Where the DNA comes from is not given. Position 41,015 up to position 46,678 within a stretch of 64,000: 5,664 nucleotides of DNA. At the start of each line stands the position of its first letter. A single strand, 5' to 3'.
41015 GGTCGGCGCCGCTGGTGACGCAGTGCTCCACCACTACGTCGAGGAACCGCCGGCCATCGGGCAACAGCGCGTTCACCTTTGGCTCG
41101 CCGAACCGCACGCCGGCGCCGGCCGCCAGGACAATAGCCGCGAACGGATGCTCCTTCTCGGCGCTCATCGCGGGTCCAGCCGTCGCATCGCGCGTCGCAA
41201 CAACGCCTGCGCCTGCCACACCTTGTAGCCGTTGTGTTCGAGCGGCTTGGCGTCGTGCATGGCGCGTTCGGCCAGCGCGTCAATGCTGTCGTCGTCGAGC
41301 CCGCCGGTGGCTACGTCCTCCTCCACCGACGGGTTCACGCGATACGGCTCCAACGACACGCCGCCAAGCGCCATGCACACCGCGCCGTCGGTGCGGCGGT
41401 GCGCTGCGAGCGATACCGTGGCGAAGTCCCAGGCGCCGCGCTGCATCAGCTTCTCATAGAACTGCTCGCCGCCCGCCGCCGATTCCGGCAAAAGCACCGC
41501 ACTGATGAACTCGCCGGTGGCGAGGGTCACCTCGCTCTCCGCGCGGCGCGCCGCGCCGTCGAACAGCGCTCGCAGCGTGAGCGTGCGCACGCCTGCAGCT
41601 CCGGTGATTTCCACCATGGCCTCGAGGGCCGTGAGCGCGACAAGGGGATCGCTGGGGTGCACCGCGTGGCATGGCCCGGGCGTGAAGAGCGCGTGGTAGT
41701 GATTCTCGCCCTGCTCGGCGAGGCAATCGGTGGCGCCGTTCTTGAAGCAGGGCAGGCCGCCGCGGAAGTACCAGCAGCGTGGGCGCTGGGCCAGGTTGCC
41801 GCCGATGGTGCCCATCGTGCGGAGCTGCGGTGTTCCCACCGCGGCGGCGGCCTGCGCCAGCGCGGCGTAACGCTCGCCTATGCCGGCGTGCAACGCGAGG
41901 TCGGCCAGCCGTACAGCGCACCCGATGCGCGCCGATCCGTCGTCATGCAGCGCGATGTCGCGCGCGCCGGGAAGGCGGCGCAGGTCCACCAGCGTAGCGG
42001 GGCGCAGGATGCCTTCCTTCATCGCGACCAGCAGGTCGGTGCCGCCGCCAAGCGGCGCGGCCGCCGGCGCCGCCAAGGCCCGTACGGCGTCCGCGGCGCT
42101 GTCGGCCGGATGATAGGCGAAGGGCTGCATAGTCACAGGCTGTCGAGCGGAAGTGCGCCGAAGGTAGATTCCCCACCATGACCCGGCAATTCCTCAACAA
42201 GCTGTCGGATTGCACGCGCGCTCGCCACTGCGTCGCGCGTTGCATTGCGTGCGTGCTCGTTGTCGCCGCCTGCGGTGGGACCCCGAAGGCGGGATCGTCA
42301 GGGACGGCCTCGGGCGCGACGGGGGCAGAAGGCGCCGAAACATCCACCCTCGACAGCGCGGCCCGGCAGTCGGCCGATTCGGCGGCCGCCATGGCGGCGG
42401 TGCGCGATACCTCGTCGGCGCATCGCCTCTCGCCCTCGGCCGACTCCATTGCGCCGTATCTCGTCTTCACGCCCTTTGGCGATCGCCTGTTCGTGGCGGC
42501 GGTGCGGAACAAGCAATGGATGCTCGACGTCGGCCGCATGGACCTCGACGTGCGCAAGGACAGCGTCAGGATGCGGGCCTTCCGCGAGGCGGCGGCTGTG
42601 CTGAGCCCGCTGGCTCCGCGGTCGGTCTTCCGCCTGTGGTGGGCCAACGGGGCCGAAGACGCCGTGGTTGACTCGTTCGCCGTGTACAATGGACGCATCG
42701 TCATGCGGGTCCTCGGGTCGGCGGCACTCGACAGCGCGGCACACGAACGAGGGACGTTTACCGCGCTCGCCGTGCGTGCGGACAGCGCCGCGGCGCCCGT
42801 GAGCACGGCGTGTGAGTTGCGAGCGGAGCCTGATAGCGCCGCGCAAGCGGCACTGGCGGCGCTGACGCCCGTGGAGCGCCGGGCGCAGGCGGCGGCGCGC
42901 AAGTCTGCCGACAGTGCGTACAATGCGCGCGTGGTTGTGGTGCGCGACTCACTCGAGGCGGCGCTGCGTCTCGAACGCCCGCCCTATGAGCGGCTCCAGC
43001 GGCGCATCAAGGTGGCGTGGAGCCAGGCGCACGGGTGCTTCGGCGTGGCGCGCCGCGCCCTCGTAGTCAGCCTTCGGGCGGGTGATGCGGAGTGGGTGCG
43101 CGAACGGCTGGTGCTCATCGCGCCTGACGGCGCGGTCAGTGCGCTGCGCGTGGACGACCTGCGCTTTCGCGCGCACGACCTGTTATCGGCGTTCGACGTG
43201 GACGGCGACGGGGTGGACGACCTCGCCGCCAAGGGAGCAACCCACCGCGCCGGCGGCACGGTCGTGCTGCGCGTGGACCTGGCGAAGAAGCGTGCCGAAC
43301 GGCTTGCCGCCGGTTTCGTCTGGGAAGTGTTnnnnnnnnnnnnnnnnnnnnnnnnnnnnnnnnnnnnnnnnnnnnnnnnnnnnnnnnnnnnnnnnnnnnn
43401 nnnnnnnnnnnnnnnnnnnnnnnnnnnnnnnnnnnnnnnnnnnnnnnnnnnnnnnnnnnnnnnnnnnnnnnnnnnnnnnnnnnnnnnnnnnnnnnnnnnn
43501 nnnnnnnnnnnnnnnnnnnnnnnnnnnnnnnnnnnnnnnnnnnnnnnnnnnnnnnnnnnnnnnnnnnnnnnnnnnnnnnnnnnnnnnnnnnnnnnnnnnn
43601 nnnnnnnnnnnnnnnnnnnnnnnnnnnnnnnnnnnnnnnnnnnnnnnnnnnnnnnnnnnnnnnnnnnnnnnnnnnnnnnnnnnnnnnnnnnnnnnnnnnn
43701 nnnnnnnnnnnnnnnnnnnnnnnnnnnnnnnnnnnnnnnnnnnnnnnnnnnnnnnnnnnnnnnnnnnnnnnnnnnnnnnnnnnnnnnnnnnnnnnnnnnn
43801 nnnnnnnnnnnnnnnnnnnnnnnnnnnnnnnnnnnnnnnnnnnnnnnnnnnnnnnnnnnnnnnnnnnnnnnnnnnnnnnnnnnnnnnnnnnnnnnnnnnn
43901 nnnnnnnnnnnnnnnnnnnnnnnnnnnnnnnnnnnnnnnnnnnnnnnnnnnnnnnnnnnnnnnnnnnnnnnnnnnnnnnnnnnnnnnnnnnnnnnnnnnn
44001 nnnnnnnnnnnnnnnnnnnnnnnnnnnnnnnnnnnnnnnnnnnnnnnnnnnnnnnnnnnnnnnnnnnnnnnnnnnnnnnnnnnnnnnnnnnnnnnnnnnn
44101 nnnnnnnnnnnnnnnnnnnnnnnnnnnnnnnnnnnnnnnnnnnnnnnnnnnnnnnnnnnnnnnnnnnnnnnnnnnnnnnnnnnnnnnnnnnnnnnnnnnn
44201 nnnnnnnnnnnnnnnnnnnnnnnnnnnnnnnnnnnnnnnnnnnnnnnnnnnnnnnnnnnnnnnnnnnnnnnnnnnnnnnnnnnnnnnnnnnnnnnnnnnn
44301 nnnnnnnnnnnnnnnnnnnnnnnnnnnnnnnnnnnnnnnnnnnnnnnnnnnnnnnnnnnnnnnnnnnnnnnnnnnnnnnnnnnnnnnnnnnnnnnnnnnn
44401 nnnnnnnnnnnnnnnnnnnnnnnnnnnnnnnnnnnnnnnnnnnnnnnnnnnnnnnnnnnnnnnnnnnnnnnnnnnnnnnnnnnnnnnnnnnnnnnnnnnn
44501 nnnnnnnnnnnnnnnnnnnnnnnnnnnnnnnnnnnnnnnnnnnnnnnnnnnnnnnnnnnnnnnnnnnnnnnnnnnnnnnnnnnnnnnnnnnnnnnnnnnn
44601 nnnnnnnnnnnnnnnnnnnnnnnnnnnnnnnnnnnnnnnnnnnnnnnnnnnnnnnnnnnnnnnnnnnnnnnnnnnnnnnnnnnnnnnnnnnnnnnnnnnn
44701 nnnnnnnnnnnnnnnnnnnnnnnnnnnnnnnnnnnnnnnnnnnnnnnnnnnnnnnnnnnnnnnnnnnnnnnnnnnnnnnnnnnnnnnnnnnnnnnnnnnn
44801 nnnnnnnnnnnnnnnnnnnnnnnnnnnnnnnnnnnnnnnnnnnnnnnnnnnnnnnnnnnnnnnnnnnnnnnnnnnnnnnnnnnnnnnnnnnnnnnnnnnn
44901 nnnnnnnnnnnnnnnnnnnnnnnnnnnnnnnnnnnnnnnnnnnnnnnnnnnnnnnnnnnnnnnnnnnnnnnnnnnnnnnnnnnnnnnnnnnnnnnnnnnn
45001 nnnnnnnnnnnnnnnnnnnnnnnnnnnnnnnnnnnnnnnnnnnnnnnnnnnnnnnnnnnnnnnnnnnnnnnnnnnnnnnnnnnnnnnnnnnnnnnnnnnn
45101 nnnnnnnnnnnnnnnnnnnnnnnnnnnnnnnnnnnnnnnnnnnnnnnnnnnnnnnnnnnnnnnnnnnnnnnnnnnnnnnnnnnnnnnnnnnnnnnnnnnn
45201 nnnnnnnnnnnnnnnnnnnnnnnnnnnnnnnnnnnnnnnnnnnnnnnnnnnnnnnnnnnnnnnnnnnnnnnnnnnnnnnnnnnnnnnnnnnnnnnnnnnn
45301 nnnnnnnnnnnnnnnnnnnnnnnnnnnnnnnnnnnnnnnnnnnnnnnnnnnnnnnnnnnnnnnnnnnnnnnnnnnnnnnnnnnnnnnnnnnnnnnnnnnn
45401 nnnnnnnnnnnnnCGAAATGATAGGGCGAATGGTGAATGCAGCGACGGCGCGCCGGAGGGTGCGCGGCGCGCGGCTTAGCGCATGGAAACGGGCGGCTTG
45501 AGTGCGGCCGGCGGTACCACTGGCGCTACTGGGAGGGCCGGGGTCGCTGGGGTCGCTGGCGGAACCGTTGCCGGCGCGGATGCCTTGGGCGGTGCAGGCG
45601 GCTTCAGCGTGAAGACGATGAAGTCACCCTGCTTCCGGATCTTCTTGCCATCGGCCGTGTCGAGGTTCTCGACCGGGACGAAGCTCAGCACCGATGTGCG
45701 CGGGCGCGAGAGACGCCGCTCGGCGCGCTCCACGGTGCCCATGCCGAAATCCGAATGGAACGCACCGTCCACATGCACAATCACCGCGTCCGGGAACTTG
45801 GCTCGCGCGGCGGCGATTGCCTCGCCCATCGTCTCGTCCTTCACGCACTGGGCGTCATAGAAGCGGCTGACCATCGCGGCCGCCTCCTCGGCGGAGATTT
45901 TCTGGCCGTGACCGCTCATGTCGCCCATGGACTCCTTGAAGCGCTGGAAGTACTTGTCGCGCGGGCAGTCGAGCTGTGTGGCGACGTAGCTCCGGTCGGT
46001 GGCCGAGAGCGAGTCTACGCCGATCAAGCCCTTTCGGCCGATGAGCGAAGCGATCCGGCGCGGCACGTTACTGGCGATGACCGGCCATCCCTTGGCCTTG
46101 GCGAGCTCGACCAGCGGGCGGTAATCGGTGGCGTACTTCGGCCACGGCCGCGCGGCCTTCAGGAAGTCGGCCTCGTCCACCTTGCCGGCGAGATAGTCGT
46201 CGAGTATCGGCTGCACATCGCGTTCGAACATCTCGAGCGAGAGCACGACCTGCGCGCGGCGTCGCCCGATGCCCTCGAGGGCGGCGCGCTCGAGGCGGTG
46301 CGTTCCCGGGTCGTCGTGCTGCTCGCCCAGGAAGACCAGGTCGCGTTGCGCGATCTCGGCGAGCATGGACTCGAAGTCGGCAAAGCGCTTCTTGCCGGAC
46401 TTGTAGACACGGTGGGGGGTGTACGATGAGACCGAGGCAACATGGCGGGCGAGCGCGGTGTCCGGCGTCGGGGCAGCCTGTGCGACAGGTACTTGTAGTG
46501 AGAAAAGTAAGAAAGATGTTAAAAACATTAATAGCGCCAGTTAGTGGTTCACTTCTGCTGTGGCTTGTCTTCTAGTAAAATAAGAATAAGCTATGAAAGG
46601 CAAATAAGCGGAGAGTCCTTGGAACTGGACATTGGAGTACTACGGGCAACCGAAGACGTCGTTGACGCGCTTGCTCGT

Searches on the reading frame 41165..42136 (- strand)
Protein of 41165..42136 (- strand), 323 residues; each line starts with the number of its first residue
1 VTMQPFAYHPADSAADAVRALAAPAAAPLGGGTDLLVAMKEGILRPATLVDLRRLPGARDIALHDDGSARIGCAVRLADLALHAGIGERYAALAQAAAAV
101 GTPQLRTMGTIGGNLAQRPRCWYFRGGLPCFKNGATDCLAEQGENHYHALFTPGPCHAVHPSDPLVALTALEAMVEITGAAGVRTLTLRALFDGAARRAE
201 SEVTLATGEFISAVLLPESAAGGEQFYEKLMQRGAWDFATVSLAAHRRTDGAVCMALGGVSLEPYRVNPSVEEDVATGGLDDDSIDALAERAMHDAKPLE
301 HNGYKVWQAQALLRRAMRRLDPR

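Call 80: search_protein_families(library=pfam, proteins=[window:41165-42136:-], max_evalue=0.0001)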
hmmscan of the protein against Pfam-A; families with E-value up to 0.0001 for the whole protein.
window:41165-42136:- (323 aa): 1 family
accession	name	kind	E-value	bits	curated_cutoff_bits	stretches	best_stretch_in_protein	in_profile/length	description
PF00941.27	FAD_binding_5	-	4.8e-36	124.6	27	1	5-218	2-169/170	FAD binding domain in molybdopterin dehydrogenase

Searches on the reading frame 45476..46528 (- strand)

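Call 80: search_protein_families(library=pfam, proteins=[window:45476-46528:-], max_evalue=0.0001)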
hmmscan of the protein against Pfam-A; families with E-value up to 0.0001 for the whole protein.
window:45476-46528:- (350 aa): 1 family
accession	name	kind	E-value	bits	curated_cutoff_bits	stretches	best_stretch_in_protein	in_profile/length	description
PF04187.18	Cofac_haem_bdg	-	3.5e-58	197.5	27.7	1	55-268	1-212/213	Haem-binding uptake, Tiki superfamily, ChaN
